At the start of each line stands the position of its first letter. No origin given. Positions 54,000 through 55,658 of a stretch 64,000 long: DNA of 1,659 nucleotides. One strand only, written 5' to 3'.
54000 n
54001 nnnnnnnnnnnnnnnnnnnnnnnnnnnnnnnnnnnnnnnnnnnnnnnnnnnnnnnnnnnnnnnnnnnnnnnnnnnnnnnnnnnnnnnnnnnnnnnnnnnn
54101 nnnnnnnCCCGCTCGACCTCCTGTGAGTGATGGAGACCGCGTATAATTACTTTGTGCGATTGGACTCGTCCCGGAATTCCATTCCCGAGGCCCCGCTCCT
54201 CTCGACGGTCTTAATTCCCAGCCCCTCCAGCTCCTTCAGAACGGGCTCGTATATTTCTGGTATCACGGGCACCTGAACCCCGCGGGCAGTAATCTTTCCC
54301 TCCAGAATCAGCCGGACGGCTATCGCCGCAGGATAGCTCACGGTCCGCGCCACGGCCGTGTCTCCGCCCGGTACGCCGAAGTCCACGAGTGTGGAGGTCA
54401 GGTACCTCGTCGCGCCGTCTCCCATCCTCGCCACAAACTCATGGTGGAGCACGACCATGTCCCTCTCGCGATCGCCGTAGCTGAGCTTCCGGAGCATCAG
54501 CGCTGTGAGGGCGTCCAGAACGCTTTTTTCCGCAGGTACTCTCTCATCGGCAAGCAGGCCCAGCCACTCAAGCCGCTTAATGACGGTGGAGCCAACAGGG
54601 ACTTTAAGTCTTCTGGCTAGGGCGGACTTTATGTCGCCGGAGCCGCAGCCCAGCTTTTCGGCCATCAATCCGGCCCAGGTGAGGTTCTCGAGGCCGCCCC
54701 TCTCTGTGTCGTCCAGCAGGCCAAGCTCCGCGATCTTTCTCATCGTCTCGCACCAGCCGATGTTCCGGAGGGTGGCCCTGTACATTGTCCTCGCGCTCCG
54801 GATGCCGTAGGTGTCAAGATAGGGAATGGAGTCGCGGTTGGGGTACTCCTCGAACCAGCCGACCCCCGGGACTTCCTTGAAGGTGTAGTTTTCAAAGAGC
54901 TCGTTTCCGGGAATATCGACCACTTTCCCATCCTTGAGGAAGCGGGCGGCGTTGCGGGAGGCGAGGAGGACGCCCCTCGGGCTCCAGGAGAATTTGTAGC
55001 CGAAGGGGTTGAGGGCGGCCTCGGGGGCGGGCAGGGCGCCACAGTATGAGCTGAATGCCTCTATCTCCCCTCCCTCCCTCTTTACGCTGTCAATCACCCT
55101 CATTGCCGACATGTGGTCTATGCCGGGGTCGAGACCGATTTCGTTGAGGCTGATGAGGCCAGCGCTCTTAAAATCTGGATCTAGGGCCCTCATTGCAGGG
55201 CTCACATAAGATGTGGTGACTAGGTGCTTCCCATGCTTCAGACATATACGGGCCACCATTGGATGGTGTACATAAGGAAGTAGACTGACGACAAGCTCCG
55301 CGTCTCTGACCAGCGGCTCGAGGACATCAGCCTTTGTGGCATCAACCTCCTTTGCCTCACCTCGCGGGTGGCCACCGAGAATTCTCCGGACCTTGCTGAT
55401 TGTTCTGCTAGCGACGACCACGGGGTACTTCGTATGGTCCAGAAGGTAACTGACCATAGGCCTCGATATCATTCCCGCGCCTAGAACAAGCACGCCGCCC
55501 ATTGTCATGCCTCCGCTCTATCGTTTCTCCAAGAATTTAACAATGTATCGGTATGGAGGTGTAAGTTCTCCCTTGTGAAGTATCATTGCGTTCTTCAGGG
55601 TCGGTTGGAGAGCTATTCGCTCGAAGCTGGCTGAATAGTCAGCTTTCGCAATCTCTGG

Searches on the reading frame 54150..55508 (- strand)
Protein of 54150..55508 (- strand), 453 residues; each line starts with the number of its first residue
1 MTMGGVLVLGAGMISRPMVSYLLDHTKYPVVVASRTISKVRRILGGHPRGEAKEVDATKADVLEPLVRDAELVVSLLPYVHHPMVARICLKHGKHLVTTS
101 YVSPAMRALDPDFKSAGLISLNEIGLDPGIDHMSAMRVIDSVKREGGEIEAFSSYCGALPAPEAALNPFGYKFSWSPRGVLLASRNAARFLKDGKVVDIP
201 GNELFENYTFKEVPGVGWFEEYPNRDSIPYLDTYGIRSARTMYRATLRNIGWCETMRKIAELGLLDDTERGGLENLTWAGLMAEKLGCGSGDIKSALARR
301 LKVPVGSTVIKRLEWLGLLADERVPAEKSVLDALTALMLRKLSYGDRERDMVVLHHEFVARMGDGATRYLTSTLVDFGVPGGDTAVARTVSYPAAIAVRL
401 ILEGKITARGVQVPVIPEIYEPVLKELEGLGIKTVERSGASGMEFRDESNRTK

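Call 71: search_protein_families(library=pfam, proteins=[window:54150-55508:-], max_evalue=0.0001)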
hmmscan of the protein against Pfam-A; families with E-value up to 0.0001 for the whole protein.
window:54150-55508:- (453 aa): 3 families
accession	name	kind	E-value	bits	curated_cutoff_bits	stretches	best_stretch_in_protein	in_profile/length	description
PF16653.10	Sacchrp_dh_C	-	2.6e-81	274.1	31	1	125-432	1-265/265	Saccharopine dehydrogenase C-terminal domain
PF03435.24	Sacchrp_dh_NADP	-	8.8e-25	88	25.1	1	6-119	1-127/129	Saccharopine dehydrogenase NADP binding domain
PF01488.26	Shikimate_DH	-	3.2e-05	24.5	24.3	1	6-75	15-81/138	Shikimate / quinate 5-dehydrogenase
